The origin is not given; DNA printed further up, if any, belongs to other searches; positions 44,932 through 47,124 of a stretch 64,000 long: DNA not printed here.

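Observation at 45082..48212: Unusual Fe-S + FAD_binding_4 oxidase translationally coupled to a thioester-reductase-domain reductase: candidate ether-lipid or polyprenyl-phospho-sugar pathway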

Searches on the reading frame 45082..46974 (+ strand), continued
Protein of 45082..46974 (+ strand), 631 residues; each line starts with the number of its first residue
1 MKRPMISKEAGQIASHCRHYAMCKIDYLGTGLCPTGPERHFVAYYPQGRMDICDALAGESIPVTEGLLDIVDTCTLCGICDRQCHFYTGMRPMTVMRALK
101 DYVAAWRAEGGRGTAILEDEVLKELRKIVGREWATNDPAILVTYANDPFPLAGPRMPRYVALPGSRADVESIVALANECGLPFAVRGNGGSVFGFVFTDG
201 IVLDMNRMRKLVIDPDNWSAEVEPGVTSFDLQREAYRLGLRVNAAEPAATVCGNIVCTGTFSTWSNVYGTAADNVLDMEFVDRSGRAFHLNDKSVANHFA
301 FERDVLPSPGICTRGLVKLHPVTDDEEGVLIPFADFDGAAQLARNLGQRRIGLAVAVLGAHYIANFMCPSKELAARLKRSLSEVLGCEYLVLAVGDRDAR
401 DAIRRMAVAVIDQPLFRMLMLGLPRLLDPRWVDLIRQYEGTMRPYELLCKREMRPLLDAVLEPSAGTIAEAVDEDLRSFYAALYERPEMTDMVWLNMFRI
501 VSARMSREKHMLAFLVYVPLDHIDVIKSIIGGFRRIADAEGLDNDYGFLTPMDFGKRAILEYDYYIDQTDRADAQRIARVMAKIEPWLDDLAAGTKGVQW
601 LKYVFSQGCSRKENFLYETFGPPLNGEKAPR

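Call 60: search_protein_families(library=ncbifam, proteins=[L088:5474-6430:+, L089:5847-6755:+, L040:11339-12094:+, L054:11106-11864:+, L078:12178-12993:+, L084:6739-7968:+, L084:9897-11318:+, L086:529-1998:+, L091:5849-7189:+, L091:9880-11241:+], max_evalue=0.00001)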
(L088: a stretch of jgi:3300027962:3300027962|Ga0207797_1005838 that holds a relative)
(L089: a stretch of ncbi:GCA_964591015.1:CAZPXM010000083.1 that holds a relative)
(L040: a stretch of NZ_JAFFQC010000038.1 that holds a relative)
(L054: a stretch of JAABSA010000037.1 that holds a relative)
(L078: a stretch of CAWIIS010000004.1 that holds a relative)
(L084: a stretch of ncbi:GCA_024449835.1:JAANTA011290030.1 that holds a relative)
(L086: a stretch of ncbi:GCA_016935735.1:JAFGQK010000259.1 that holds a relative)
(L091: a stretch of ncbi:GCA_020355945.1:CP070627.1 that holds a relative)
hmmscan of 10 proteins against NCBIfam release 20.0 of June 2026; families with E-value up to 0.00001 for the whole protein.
L088:5474-6430:+ (319 aa): 11 families
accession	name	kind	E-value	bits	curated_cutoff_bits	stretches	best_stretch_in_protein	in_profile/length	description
NF004751.0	PRK06080.1-3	equivalog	2.6e-48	165.1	264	1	11-311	11-295/296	1,4-dihydroxy-2-naphthoate polyprenyltransferase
NF004749.0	PRK06080.1-1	equivalog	2.6e-44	151.6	277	1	10-312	19-308/311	1,4-dihydroxy-2-naphthoate polyprenyltransferase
NF004617.0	PRK05951.1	equivalog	6e-33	114.3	239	1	10-310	14-298/306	prenyltransferase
TIGR00751.1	menA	equivalog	6.5e-31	107.8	102.15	1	18-305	1-281/284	1,4-dihydroxy-2-naphthoate octaprenyltransferase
NF009926.0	PRK13387.1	equivalog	4.8e-30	104.7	316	1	11-312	4-314/317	1,4-dihydroxy-2-naphthoate polyprenyltransferase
NF004753.0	PRK06080.1-5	equivalog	1.2e-29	103.5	555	1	10-309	11-303/312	1,4-dihydroxy-2-naphthoate polyprenyltransferase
NF004750.0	PRK06080.1-2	equivalog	4.4e-29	101.8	346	1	10-282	6-274/301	1,4-dihydroxy-2-naphthoate polyprenyltransferase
NF004754.0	PRK06080.1-6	equivalog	6.2e-24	84.9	522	1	11-293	10-290/308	1,4-dihydroxy-2-naphthoate polyprenyltransferase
NF004752.0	PRK06080.1-4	subfamily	1.2e-19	71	289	1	24-273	17-264/300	1,4-dihydroxy-2-naphthoate polyprenyltransferase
TIGR02235.1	menA_cyano-plnt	equivalog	2.2e-16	60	225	1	13-304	2-278/285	2-carboxy-1,4-naphthoquinone phytyltransferase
NF009523.0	PRK12884.1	equivalog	8.9e-07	28.4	269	1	30-265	20-242/279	prenyltransferase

L089:5847-6755:+ (303 aa): 10 families
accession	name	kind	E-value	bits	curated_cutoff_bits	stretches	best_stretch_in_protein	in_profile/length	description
NF004751.0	PRK06080.1-3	equivalog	2.6e-24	86.3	264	1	9-298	13-295/296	1,4-dihydroxy-2-naphthoate polyprenyltransferase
NF004749.0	PRK06080.1-1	equivalog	1.8e-20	73.3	277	1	21-298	36-307/311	1,4-dihydroxy-2-naphthoate polyprenyltransferase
NF004617.0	PRK05951.1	equivalog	1.6e-18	66.9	239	1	46-266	54-272/306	prenyltransferase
NF009926.0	PRK13387.1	equivalog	2.2e-15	56.6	316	1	17-262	16-277/317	1,4-dihydroxy-2-naphthoate polyprenyltransferase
NF004750.0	PRK06080.1-2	equivalog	3.8e-15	56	346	1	3-298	3-300/301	1,4-dihydroxy-2-naphthoate polyprenyltransferase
TIGR00751.1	menA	equivalog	1.6e-12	47.5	102.15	1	19-293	8-282/284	1,4-dihydroxy-2-naphthoate octaprenyltransferase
NF004753.0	PRK06080.1-5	equivalog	8.2e-11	41.6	555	1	21-278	28-285/312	1,4-dihydroxy-2-naphthoate polyprenyltransferase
NF004754.0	PRK06080.1-6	equivalog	1.9e-09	37.3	522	1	7-299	10-304/308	1,4-dihydroxy-2-naphthoate polyprenyltransferase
NF004752.0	PRK06080.1-4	subfamily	5.2e-09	36.2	289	1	21-258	20-260/300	1,4-dihydroxy-2-naphthoate polyprenyltransferase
TIGR02235.1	menA_cyano-plnt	equivalog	3.1e-07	30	225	1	11-276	4-262/285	2-carboxy-1,4-naphthoquinone phytyltransferase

L040:11339-12094:+ (252 aa): 23 families
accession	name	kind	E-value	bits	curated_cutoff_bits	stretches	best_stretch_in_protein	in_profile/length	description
NF052510.1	methyltran_MpqE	exception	3.5e-66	222.9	335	1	15-246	2-234/234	methyl-plastoquinone biosynthesis methyltransferase MpqE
NF001240.0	PRK00216.1-1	equivalog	4.3e-63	212.7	378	1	6-246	10-250/251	bifunctional demethylmenaquinone methyltransferase/2-methoxy-6-polyprenyl-1,4-benzoquinol methylase UbiE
NF001242.0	PRK00216.1-3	equivalog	9.5e-63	212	351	1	6-246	15-257/258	bifunctional demethylmenaquinone methyltransferase/2-methoxy-6-polyprenyl-1,4-benzoquinol methylase UbiE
TIGR01934.1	MenG_MenH_UbiE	subfamily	1.8e-60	204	158.35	1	25-246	5-223/223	ubiquinone/menaquinone biosynthesis methyltransferase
NF001244.0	PRK00216.1-5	equivalog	2.2e-57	194.1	216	1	15-246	4-235/236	bifunctional demethylmenaquinone methyltransferase/2-methoxy-6-polyprenyl-1,4-benzoquinol methylase UbiE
NF001241.0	PRK00216.1-2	equivalog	9.9e-49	166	327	1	16-247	8-230/231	demethylmenaquinone methyltransferase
NF001243.0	PRK00216.1-4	equivalog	7.1e-47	159.7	235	1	16-246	4-233/237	demethylmenaquinone methyltransferase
TIGR02752.1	MenG_heptapren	equivalog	4.7e-46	157.2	419.85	1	16-242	2-227/231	demethylmenaquinone methyltransferase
NF041537.1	ArsM_AhpD_UU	exception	3.7e-19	68.7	510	1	55-166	72-182/345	arsenite methyltransferase/AhpD domain selenoprotein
NF008823.0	PRK11873.1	subfamily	7e-19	68.3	263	1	54-163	72-180/272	arsenite methyltransferase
NF047649.1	MTase_UXPK_star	exception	3.4e-18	65.7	460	1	54-165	72-182/283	methyltransferase/UXPK-star double selenoprotein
NF043040.1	corrin_prot_MT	hypoth_equivalog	8.2e-17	61.4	180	1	25-183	8-166/216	corrinoid protein-associated methyltransferase CpaM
NF041536.1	ArsM_DUF2284_UU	exception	2.7e-14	52.4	575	1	55-165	72-181/459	arsenite methyltransferase/DUF2284 domain selenoprotein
NF004452.0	PRK05785.1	equivalog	3.1e-11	43.2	207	1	17-221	7-200/228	hypothetical protein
NF045667.1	MTase_DVU1556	equivalog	1.7e-10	40.7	155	1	49-164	12-119/213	DVU_1556 family methyltransferase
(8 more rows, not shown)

L054:11106-11864:+ (253 aa): 24 families
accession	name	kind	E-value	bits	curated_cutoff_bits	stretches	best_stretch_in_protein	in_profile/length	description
NF052510.1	methyltran_MpqE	exception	1.5e-66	224.1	335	1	17-245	4-234/234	methyl-plastoquinone biosynthesis methyltransferase MpqE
TIGR01934.1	MenG_MenH_UbiE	subfamily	1.1e-64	217.9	158.35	1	21-245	1-223/223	ubiquinone/menaquinone biosynthesis methyltransferase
NF001244.0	PRK00216.1-5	equivalog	6.6e-64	215.4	216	1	17-245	6-235/236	bifunctional demethylmenaquinone methyltransferase/2-methoxy-6-polyprenyl-1,4-benzoquinol methylase UbiE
NF001242.0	PRK00216.1-3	equivalog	5.3e-63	212.8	351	1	16-245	25-257/258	bifunctional demethylmenaquinone methyltransferase/2-methoxy-6-polyprenyl-1,4-benzoquinol methylase UbiE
NF001241.0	PRK00216.1-2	equivalog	9.3e-58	195.6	327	1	18-246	10-230/231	demethylmenaquinone methyltransferase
NF001240.0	PRK00216.1-1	equivalog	7.4e-57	192.3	378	1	16-245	20-250/251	bifunctional demethylmenaquinone methyltransferase/2-methoxy-6-polyprenyl-1,4-benzoquinol methylase UbiE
NF001243.0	PRK00216.1-4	equivalog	1.3e-47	162.1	235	1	16-247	4-235/237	demethylmenaquinone methyltransferase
TIGR02752.1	MenG_heptapren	equivalog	8.8e-46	156.3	419.85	1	17-240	3-226/231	demethylmenaquinone methyltransferase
NF043040.1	corrin_prot_MT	hypoth_equivalog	9e-19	67.8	180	1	27-182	10-166/216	corrinoid protein-associated methyltransferase CpaM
NF004452.0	PRK05785.1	equivalog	7.6e-17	61.6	207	1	17-241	7-220/228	hypothetical protein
NF045667.1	MTase_DVU1556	equivalog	6.5e-14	51.9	155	1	51-236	14-171/213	DVU_1556 family methyltransferase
NF041537.1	ArsM_AhpD_UU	exception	1.1e-12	47.4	510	1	56-165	73-182/345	arsenite methyltransferase/AhpD domain selenoprotein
NF047649.1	MTase_UXPK_star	exception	2.3e-11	43.2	460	1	56-165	74-183/283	methyltransferase/UXPK-star double selenoprotein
NF041536.1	ArsM_DUF2284_UU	exception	2.3e-11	42.7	575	1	56-165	73-182/459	arsenite methyltransferase/DUF2284 domain selenoprotein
TIGR02072.1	BioC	equivalog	1.2e-10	41.7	184.95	1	61-167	36-136/244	malonyl-ACP O-methyltransferase BioC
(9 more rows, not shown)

L078:12178-12993:+ (272 aa): 39 families (the best 25 are shown)
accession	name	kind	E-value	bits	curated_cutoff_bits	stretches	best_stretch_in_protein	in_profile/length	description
NF001244.0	PRK00216.1-5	equivalog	4.5e-24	85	216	1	37-158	41-164/236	bifunctional demethylmenaquinone methyltransferase/2-methoxy-6-polyprenyl-1,4-benzoquinol methylase UbiE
TIGR01934.1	MenG_MenH_UbiE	subfamily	1.7e-23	83.1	158.35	1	40-157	35-151/223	ubiquinone/menaquinone biosynthesis methyltransferase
TIGR02072.1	BioC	equivalog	4.5e-21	75.8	184.95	1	30-163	17-148/244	malonyl-ACP O-methyltransferase BioC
NF001241.0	PRK00216.1-2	equivalog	1.5e-20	73.9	327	1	35-166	42-166/231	demethylmenaquinone methyltransferase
NF001243.0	PRK00216.1-4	equivalog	2.5e-19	69.5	235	1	35-149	38-153/237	demethylmenaquinone methyltransferase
NF052510.1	methyltran_MpqE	exception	1.8e-18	66.8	335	1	39-162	41-166/234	methyl-plastoquinone biosynthesis methyltransferase MpqE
TIGR02752.1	MenG_heptapren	equivalog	1.9e-18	66.9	419.85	1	35-149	36-151/231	demethylmenaquinone methyltransferase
NF047649.1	MTase_UXPK_star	exception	1.1e-17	64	460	1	37-149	70-183/283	methyltransferase/UXPK-star double selenoprotein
NF001242.0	PRK00216.1-3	equivalog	2.4e-17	63.2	351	1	33-162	57-190/258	bifunctional demethylmenaquinone methyltransferase/2-methoxy-6-polyprenyl-1,4-benzoquinol methylase UbiE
NF041536.1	ArsM_DUF2284_UU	exception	4.6e-17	61.5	575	1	38-149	70-182/459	arsenite methyltransferase/DUF2284 domain selenoprotein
NF041537.1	ArsM_AhpD_UU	exception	5.3e-17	61.6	510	1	39-149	71-182/345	arsenite methyltransferase/AhpD domain selenoprotein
NF001240.0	PRK00216.1-1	equivalog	1.2e-16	60.5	378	1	42-162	61-183/251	bifunctional demethylmenaquinone methyltransferase/2-methoxy-6-polyprenyl-1,4-benzoquinol methylase UbiE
NF008823.0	PRK11873.1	subfamily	2.8e-16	59.8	263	1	37-149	70-183/272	arsenite methyltransferase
NF007610.0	PRK10258.1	equivalog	1.2e-15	57.6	342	1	29-153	27-144/251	malonyl-ACP O-methyltransferase BioC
NF043040.1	corrin_prot_MT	hypoth_equivalog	3.2e-15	56.1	180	1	44-148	41-148/216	corrinoid protein-associated methyltransferase CpaM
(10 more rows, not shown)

L084:6739-7968:+ (410 aa): 3 families
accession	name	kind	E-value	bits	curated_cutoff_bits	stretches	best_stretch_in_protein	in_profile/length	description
TIGR00533.1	HMG_CoA_R_NADP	equivalog_domain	1.5e-69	235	441.8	1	59-409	57-402/402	hydroxymethylglutaryl-CoA reductase (NADPH)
TIGR00920.1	2A060605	subfamily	2.1e-52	178.4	778.35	1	64-405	524-865/887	hydroxymethylglutaryl-CoA reductase (NADPH)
TIGR00532.1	HMG_CoA_R_NAD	equivalog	1.1e-11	44.7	259.95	1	36-404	38-390/395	hydroxymethylglutaryl-CoA reductase, degradative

L084:9897-11318:+ (474 aa): 7 families
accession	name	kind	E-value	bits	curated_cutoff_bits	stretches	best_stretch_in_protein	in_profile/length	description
NF041204.1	VdcC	exception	7.1e-76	255.5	650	1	6-462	2-439/467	non-oxidative hydroxyarylic acid decarboxylases subunit C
TIGR00148.1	TIGR00148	subfamily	1.2e-58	198.9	244.85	1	52-429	33-414/438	UbiD family decarboxylase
TIGR03701.1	mena_SCO4490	equivalog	4.4e-40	137.7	495.9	1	102-424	105-413/433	menaquinone biosynthesis decarboxylase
NF008175.0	PRK10922.1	equivalog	1.4e-30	106.3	788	1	103-429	119-434/497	4-hydroxy-3-polyprenylbenzoate decarboxylase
NF041219.1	BagN_FevL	exception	8.2e-26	90.5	1000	1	108-313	128-322/502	bagremycin/ferroverdin biosynthesis UbiD family decarboxylase BagN/FevL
TIGR02724.1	phenyl_P_beta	equivalog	2.6e-22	78.9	468.95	1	59-425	45-411/472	phenylphosphate carboxylase subunit beta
TIGR02723.1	phenyl_P_alpha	equivalog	4.9e-16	58.4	564.6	1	107-462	109-446/485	phenylphosphate carboxylase subunit alpha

L086:529-1998:+ (490 aa): 1 family
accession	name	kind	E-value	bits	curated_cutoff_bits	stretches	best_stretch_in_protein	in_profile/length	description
NF052251.1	LCFA_red_LuxC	equivalog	3.8e-31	108.1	750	1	43-468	44-446/478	long-chain-fatty-acyl-CoA reductase LuxC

L091:5849-7189:+ (447 aa): 4 families
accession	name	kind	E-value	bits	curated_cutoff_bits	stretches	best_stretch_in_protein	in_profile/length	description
NF052455.1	HyiscapDhHadB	equivalog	1.5e-34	119.3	750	2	18-292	8-278/398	(R)-2-hydroxyisocaproyl-CoA dehydratase subunit alpha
TIGR03191.1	benz_CoA_bzdO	equivalog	2.3e-20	73.2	448.6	1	18-446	12-423/430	benzoyl-CoA reductase, bzd-type, subunit O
NF040772.1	double_cubane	equivalog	7.4e-18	64.7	350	1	83-298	55-258/372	double-cubane-cluster-containing anaerobic reductase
TIGR02260.1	benz_CoA_red_B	equivalog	6.3e-17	61.3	486.55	2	371-444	338-411/413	benzoyl-CoA reductase subunit B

L091:9880-11241:+ (454 aa): 18 families
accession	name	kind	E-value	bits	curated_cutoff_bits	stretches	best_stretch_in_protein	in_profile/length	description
TIGR03471.1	HpnJ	equivalog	4.7e-22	78.5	577.6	1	179-394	190-395/472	hopanoid biosynthesis associated radical SAM protein HpnJ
TIGR04013.1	B12_SAM_MJ_1487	hypoth_equivalog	6.2e-22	78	251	1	57-359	18-332/382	TIGR04013 family B12-binding domain/radical SAM domain-containing protein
TIGR04072.2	rSAM_ladder_B12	equivalog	7.6e-22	77.5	360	1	98-365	86-356/443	lipid biosynthesis B12-binding/radical SAM protein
TIGR04014.1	B12_SAM_MJ_0865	equivalog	2.1e-20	72.9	360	1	49-389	10-366/434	methyl-coenzyme M reductase glutamine C-methyltransferase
NF038361.1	rSAM_Sden_1168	equivalog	3.3e-18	65.5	575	1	187-383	283-475/560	Sden_1168 family B12-binding radical SAM P-methyltransferase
TIGR04479.1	bcpD_PhpK_rSAM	subfamily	1.2e-15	56.9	600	1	186-365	241-414/504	PhpK family radical SAM P-methyltransferase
TIGR02026.1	BchE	equivalog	6.7e-15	54.9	481.35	1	181-381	184-387/497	magnesium-protoporphyrin IX monomethyl ester anaerobic oxidative cyclase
NF050148.1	rSAM_ApyD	equivalog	1.4e-14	53.4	750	1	182-358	195-364/645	RiPP biosynthesis radical SAM protein ApyD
NF045585.1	rSAM_slr0320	equivalog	3.7e-13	48.8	775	1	172-297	221-347/511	photosystem II high light acclimation radical SAM protein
TIGR04385.1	B12_rSAM_cofa1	equivalog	4.7e-12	45.8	450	1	111-244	101-253/438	B12 lower ligand biosynthesis radical SAM protein BzaD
TIGR04295.1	B12_rSAM_oligo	hypoth_equivalog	4.4e-11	42.1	400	1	189-316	203-320/422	TIGR04295 family B12-binding domain-containing radical SAM protein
TIGR04367.1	HpnR_B12_rSAM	equivalog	1.2e-10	40.6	650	1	85-327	63-320/490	hopanoid C-3 methylase HpnR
NF040542.1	rSAM_RCCLKC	equivalog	4.7e-10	39.2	450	1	188-363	182-353/423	arsinothricin biosynthesis radical SAM protein ArsL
NF033712.0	B12_rSAM_KedN5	subfamily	2.9e-07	29.1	700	1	179-233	188-242/624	KedN5 family methylcobalamin-dependent radical SAM C-methyltransferase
TIGR01125.1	TIGR01125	equivalog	3.9e-07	29.5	356.95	0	99-227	56-177/432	30S ribosomal protein S12 methylthiotransferase RimO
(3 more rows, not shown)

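Call 62: list_cluster_members(proteins=[P0123, P0124, P0125, P0127, P0130, P0132, P0135, P0146, P0150, P0145])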
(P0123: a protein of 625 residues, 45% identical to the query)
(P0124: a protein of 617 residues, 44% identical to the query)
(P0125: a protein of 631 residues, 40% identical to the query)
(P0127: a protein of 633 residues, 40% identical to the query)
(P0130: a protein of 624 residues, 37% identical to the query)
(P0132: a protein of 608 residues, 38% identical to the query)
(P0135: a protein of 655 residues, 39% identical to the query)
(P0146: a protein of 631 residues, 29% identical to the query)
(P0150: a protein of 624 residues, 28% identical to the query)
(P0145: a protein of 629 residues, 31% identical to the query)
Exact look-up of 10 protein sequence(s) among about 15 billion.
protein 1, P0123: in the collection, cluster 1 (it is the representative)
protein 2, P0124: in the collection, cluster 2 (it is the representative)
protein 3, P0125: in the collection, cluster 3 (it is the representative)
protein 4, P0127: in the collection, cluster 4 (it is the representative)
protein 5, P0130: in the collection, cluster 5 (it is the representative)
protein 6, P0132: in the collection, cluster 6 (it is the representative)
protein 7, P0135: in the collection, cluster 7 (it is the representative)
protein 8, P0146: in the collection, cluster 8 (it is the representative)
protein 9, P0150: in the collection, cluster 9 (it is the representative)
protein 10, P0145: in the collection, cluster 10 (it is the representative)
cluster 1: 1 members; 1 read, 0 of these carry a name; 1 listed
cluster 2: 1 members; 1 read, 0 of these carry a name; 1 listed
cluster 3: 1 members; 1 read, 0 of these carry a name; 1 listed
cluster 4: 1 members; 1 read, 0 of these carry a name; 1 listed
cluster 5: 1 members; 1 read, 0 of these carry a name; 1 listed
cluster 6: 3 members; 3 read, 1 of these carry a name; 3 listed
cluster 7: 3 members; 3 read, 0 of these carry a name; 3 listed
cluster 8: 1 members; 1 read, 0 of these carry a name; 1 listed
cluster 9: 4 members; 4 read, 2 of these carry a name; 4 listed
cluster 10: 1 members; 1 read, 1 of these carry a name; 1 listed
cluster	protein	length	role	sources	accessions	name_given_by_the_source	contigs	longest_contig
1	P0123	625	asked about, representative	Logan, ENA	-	-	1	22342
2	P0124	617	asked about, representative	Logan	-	-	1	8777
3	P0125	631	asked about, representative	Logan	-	-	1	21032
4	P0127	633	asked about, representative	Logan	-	-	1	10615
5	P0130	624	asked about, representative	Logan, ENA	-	-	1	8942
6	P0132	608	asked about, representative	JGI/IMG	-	-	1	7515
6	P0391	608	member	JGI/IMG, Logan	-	hypothetical protein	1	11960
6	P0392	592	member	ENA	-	-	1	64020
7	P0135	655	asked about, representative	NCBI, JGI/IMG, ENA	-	-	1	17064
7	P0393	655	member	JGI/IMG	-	-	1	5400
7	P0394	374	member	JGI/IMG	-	-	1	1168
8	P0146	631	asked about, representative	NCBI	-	-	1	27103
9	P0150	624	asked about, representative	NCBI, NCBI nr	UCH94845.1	MAG: FAD-binding protein [Candidatus Aminicenantes bacterium]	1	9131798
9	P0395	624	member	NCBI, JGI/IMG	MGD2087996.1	MAG: FAD-binding protein [Candidatus Aminicenantes bacterium] | hypothetical protein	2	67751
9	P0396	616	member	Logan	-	-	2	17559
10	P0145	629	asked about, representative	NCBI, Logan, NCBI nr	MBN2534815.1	MAG: FAD-binding protein [Spirochaetales bacterium] | FAD-binding protein [Spirochaetales bacterium]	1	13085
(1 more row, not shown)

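Call 63: find_encoding_contigs(protein=P0123, flank=7000, max_places=1)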
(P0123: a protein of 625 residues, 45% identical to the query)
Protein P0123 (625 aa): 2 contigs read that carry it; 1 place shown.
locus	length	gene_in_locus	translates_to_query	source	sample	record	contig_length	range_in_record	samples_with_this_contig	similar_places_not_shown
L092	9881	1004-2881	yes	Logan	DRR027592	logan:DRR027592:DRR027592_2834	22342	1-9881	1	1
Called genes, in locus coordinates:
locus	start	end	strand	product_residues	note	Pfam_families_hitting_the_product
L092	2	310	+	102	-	?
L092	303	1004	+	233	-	PF17131:TP_0789-like (faint), PF07608:DUF1571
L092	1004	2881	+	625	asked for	PF13183:Fer4_8 (faint), PF01565:FAD_binding_4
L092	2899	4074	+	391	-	PF02771:Acyl-CoA_dh_N, PF02770:Acyl-CoA_dh_M, PF00441:Acyl-CoA_dh_1, PF08028:Acyl-CoA_dh_2, PF22924:ACOX_C_alpha1 (weak)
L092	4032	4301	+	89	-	-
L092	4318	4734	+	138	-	PF00550:PP-binding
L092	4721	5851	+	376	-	PF06050:HGD-D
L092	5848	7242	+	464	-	PF06050:HGD-D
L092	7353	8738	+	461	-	PF02310:B12-binding, PF04055:Radical_SAM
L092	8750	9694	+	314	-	-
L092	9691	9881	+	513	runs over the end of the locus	PF02310:B12-binding, PF04055:Radical_SAM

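Call 64: find_encoding_contigs(protein=P0125, flank=7000, max_places=1)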
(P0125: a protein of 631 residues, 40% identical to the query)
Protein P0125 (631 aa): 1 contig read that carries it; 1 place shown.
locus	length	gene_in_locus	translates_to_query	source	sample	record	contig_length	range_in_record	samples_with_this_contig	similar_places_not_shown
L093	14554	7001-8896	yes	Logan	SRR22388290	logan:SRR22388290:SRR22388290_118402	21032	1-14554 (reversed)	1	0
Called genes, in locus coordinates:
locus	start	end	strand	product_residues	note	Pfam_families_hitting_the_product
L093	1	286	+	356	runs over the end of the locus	PF05569:Peptidase_M56 (weak), PF01435:Peptidase_M48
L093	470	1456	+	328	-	PF00924:MS_channel_2nd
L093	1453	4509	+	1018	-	-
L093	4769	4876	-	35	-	-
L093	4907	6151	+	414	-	PF00155:Aminotran_1_2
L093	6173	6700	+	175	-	-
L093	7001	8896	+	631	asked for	PF01565:FAD_binding_4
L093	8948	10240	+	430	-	PF01073:3Beta_HSD, PF01370:Epimerase, PF04321:RmlD_sub_bind (weak), PF07993:NAD_binding_4, PF16363:GDP_Man_Dehyd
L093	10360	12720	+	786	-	PF03176:MMPL, PF02460:Patched, PF12349:Sterol-sensing, PF03176:MMPL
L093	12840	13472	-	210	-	PF00765:Autoind_synth, PF13444:Acetyltransf_5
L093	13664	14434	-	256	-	PF03472:Autoind_bind, PF00196:GerE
